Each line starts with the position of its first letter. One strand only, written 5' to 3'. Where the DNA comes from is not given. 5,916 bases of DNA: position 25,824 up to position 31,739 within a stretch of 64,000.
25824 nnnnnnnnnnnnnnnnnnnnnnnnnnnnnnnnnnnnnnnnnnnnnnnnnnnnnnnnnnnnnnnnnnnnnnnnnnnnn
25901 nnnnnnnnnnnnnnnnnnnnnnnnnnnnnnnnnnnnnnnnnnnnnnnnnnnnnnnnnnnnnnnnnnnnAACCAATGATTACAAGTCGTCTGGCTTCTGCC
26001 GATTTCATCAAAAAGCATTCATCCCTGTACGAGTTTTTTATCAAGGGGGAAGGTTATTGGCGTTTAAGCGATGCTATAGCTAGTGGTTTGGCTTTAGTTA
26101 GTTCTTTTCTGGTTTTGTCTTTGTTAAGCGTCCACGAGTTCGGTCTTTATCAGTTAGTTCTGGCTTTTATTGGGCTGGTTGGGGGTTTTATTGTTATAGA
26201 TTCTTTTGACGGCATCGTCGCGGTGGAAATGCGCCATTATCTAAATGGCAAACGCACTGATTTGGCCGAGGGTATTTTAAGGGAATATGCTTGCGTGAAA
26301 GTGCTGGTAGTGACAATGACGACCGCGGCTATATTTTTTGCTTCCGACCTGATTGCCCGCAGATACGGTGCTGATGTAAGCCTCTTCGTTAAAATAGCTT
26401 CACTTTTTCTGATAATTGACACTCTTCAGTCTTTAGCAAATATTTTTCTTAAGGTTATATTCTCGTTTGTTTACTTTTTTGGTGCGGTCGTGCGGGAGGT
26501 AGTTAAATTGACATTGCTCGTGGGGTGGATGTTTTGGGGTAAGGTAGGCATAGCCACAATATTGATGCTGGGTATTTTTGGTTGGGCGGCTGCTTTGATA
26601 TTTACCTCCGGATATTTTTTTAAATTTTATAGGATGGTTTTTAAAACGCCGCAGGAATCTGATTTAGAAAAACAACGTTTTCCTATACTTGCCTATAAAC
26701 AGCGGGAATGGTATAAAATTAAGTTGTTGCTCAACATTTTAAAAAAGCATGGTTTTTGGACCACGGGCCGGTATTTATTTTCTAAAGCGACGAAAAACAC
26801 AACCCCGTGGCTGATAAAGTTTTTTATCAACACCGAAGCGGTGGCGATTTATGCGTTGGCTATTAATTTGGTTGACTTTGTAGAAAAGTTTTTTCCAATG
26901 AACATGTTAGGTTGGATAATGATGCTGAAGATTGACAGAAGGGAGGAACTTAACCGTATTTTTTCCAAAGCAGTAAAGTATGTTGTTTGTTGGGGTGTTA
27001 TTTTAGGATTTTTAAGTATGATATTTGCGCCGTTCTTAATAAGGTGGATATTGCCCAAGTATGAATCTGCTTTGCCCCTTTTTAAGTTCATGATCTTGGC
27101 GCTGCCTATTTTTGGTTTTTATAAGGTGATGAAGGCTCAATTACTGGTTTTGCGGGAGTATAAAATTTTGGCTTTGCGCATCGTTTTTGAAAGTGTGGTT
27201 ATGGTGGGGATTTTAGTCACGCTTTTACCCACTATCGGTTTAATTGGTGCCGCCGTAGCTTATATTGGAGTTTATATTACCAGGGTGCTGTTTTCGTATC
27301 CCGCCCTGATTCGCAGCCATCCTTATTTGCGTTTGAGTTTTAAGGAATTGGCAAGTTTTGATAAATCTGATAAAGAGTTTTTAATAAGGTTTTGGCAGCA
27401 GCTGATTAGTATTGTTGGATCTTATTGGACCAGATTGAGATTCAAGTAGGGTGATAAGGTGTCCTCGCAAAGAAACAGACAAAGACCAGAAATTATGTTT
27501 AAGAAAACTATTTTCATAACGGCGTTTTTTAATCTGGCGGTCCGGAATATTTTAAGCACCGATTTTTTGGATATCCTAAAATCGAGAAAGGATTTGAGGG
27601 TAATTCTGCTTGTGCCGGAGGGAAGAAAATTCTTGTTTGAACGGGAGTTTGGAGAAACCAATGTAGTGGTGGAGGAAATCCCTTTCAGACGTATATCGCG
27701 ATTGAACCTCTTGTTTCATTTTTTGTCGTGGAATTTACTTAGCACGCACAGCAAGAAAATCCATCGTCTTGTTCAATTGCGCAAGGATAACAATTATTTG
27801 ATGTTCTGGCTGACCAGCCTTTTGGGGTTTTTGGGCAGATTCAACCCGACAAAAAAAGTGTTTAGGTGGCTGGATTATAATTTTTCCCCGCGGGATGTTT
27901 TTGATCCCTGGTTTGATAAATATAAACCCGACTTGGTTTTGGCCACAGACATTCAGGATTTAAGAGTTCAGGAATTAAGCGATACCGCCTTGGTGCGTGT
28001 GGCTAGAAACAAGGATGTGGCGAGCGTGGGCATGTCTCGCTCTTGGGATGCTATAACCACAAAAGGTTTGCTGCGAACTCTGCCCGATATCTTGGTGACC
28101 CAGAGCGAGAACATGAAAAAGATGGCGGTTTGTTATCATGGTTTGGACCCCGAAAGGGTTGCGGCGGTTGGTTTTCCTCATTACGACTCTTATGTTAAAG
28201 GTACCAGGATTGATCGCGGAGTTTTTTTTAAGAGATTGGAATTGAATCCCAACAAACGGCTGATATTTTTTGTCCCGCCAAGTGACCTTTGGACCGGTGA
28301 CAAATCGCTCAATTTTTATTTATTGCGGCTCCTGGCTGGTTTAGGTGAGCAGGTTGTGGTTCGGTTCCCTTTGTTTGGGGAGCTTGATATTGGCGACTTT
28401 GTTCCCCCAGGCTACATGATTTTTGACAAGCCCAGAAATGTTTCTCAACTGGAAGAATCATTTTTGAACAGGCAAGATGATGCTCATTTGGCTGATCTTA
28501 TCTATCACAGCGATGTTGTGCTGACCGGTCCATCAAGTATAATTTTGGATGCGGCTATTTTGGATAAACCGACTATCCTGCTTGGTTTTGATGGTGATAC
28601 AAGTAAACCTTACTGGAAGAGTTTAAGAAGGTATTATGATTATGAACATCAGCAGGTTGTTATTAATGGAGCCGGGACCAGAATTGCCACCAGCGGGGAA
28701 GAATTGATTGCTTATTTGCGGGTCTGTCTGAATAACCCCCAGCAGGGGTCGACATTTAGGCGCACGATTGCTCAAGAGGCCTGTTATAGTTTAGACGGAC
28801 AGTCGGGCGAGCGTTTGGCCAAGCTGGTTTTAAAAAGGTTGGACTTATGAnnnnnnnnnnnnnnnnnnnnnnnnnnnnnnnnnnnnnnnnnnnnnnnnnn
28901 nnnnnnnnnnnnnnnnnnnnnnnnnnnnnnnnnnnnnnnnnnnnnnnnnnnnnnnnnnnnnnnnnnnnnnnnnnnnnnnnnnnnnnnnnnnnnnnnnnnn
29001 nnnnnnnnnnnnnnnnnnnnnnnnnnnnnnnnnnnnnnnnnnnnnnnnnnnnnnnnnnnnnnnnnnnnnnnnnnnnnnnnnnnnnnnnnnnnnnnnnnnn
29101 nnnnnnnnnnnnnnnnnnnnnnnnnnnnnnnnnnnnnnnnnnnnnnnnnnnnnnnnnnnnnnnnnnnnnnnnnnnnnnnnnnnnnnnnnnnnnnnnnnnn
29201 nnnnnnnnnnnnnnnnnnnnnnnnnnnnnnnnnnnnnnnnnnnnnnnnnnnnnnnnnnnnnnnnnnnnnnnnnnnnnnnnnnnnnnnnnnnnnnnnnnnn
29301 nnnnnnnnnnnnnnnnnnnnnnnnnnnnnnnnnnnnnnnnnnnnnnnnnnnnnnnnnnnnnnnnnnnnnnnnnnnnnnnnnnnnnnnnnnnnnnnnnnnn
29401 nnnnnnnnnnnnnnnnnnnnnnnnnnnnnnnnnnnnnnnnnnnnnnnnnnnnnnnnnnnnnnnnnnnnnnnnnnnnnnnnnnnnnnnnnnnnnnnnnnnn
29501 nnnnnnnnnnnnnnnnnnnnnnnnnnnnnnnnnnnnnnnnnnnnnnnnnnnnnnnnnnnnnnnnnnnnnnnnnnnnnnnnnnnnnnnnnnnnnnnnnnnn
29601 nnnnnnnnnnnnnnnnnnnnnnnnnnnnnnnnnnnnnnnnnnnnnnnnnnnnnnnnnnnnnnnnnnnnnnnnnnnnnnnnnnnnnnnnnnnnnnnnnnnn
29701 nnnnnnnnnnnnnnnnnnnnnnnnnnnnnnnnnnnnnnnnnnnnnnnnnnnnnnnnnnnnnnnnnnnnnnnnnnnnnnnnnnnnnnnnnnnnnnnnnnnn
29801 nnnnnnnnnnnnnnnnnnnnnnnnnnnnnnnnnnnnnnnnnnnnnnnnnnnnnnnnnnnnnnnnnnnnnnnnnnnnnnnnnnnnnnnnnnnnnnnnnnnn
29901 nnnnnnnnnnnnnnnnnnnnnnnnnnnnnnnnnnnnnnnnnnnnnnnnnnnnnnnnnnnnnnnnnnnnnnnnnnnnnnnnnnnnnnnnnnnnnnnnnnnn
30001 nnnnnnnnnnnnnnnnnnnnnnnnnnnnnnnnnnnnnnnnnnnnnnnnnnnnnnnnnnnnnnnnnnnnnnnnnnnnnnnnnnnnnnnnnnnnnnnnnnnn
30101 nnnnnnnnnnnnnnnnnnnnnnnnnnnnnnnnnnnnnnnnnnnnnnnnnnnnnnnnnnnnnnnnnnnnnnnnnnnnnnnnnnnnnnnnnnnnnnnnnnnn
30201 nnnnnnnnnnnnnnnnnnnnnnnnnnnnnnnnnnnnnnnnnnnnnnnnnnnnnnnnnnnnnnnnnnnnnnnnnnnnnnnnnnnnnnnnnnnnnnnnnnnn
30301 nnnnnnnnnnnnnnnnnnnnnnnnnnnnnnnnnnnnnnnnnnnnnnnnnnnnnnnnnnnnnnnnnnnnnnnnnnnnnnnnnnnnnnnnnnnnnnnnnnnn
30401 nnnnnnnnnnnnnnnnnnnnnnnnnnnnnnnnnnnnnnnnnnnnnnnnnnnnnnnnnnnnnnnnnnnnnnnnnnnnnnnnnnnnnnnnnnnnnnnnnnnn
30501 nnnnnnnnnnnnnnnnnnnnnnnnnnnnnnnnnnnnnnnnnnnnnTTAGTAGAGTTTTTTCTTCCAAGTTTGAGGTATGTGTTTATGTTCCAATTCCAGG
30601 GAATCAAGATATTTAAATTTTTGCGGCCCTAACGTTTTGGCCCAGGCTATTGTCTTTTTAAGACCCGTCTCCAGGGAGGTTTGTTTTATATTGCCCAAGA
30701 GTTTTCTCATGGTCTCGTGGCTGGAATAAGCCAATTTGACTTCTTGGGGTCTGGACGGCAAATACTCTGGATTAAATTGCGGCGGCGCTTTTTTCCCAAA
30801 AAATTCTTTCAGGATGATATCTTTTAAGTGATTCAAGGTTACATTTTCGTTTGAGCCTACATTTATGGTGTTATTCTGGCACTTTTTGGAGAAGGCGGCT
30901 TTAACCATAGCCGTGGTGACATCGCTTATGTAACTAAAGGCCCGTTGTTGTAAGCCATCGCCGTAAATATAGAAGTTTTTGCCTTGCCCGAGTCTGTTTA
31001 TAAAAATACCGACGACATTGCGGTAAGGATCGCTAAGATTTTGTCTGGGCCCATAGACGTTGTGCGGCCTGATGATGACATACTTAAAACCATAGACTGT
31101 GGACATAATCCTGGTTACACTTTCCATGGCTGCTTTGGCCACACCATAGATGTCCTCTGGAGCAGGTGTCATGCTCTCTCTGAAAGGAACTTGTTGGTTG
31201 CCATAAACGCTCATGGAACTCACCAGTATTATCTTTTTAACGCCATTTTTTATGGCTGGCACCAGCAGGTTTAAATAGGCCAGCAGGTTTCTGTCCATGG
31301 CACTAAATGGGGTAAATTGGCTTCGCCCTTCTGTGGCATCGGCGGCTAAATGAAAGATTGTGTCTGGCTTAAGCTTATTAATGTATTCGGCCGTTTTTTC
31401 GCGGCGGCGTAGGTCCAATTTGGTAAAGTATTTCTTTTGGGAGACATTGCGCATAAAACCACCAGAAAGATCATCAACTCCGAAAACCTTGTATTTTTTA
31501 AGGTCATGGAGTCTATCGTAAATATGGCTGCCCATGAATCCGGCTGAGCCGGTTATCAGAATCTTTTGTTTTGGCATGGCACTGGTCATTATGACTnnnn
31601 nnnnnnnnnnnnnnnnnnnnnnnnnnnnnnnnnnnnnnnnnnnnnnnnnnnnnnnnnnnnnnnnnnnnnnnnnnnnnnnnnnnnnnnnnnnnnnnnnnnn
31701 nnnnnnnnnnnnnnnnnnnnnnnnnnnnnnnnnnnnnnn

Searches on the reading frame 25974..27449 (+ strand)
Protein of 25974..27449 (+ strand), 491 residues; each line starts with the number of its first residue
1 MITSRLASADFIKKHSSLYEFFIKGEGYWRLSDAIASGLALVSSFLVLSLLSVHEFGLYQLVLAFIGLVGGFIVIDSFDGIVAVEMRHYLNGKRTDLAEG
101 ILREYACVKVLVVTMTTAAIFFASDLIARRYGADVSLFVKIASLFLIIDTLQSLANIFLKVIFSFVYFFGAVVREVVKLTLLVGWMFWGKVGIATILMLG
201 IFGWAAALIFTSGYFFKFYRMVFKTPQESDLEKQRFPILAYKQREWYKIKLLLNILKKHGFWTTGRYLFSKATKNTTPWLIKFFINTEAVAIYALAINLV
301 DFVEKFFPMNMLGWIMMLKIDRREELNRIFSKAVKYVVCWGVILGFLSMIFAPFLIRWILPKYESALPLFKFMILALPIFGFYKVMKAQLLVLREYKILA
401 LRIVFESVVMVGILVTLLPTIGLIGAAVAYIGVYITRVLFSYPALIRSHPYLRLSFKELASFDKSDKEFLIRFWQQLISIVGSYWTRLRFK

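Call 10: search_protein_families(library=pfam, proteins=[window:25974-27449:+], max_evalue=0.001)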
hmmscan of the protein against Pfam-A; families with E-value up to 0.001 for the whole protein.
window:25974-27449:+ (491 aa): 1 family
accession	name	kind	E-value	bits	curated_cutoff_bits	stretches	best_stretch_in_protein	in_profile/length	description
PF01943.22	Polysacc_synt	-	3.4e-05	23.8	28.2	1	28-303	7-254/274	Polysaccharide biosynthesis protein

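Call 20: search_protein_families(library=ncbifam, proteins=[window:25974-27449:+], max_evalue=0.01)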
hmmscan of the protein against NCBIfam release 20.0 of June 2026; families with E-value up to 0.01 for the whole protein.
window:25974-27449:+ (491 aa): 0 families

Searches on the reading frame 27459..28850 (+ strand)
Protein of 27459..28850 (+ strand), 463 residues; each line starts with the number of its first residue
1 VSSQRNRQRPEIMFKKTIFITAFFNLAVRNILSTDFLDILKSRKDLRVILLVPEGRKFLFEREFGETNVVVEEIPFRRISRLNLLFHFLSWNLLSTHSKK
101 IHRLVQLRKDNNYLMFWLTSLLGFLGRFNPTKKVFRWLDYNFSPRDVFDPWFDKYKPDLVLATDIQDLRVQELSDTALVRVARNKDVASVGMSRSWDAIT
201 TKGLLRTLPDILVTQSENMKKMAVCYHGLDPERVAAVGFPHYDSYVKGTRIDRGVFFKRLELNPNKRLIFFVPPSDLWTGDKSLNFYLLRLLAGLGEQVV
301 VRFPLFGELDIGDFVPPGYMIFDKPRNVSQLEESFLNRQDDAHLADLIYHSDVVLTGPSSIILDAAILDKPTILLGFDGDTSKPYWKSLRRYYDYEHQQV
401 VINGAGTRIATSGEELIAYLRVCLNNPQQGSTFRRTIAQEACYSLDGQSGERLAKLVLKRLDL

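Call 10: search_protein_families(library=pfam, proteins=[window:27459-28850:+], max_evalue=0.001)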
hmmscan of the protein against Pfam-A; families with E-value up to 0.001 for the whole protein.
window:27459-28850:+ (463 aa): 1 family
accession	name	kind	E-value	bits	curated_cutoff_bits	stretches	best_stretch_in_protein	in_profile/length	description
PF04464.20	Glyphos_transf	-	3.8e-13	49.6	22.1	1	210-459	136-367/367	CDP-Glycerol:Poly(glycerophosphate) glycerophosphotransferase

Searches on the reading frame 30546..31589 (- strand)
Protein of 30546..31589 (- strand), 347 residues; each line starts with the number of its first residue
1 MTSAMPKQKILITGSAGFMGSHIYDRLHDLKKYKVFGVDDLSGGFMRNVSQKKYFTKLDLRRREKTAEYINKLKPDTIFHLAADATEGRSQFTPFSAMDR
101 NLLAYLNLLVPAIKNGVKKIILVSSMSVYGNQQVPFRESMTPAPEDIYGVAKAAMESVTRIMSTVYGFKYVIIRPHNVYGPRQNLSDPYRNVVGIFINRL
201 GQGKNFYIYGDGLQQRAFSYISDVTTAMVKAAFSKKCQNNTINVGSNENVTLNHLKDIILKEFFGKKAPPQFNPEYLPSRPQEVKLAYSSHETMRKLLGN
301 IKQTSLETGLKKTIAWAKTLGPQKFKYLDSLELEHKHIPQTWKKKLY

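Call 5: search_protein_families(library=pfam, proteins=[window:30546-31589:-], max_evalue=0.01)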
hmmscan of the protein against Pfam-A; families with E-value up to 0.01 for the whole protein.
window:30546-31589:- (347 aa): 7 families
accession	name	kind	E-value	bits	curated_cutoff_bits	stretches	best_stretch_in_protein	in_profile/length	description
PF01370.27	Epimerase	-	3.7e-50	171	20.9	1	10-245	1-240/240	NAD dependent epimerase/dehydratase family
PF16363.11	GDP_Man_Dehyd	-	1.3e-39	137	27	1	11-313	1-332/332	GDP-mannose 4,6 dehydratase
PF04321.23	RmlD_sub_bind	-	8.1e-15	55.1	27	1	9-290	2-256/287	RmlD substrate binding domain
PF01073.25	3Beta_HSD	-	1e-11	44.8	22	1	11-232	1-229/280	3-beta hydroxysteroid dehydrogenase/isomerase family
PF02719.21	Polysacc_synt_2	-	1.4e-10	41.3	20.2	1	10-183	1-176/293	Polysaccharide biosynthesis protein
PF13460.12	NAD_binding_10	-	6.9e-06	26.5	27.2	1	102-177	77-145/184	NAD(P)H-binding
PF07993.18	NAD_binding_4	-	6.9e-05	22.5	20.1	0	76-183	90-213/258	Male sterility protein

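Call 53: search_protein_families(library=ncbifam, proteins=[window:30546-31589:-], max_evalue=1e-10)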
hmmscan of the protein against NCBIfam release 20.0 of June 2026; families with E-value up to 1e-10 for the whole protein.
window:30546-31589:- (347 aa): 14 families
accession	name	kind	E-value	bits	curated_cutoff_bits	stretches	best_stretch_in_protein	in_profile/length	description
TIGR01179.1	galE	equivalog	2.2e-33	115.5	262.3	1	9-319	1-327/332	UDP-glucose 4-epimerase GalE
TIGR01181.1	dTDP_gluc_dehyt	equivalog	1.6e-31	109.6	365.1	1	9-317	1-311/321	dTDP-glucose 4,6-dehydratase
TIGR04180.1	EDH_00030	hypoth_equivalog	2.2e-30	105.7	475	1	10-300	1-292/297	NAD-dependent 4,6-dehydratase LegB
TIGR02197.1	heptose_epim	equivalog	4.6e-30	104.9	274.6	1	10-317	1-313/316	ADP-glyceromanno-heptose 6-epimerase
NF011728.1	PRK15181.1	equivalog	3.5e-25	88.7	760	1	8-316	16-336/348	Vi polysaccharide biosynthesis UDP-N-acetylglucosaminuronic acid C-4 epimerase TviC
NF007490.0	PRK10084.1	subfamily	2.8e-22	79.2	649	1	136-317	155-334/361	dTDP-glucose 4,6-dehydratase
NF007582.0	PRK10217.1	equivalog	6.5e-21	74.8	698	1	8-317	2-331/355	dTDP-glucose 4,6-dehydratase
NF047922.1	GDPFucSynFcl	equivalog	7.9e-21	74.8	500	1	7-316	2-300/308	GDP-L-fucose synthase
NF005998.1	PRK08125.1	equivalog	2.1e-19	69.3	777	1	6-272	314-594/649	bifunctional UDP-4-amino-4-deoxy-L-arabinose formyltransferase/UDP-glucuronic acid oxidase ArnA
NF008872.0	PRK11908.1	equivalog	2.8e-17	62.8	294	1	8-260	2-268/349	bifunctional UDP-4-keto-pentose/UDP-xylose synthase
TIGR02622.1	CDP_4_6_dhtase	equivalog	3.2e-16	59.4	278.45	1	7-165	4-171/352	CDP-glucose 4,6-dehydratase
TIGR01214.1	rmlD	equivalog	2.1e-14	53.3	224.05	1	9-229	1-194/285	dTDP-4-dehydrorhamnose reductase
NF008360.0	PRK11150.1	equivalog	2.6e-12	46.6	452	1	10-284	2-275/310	ADP-glyceromanno-heptose 6-epimerase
NF007956.0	PRK10675.1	subfamily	5.2e-12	45.5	394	1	9-160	2-161/338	UDP-glucose 4-epimerase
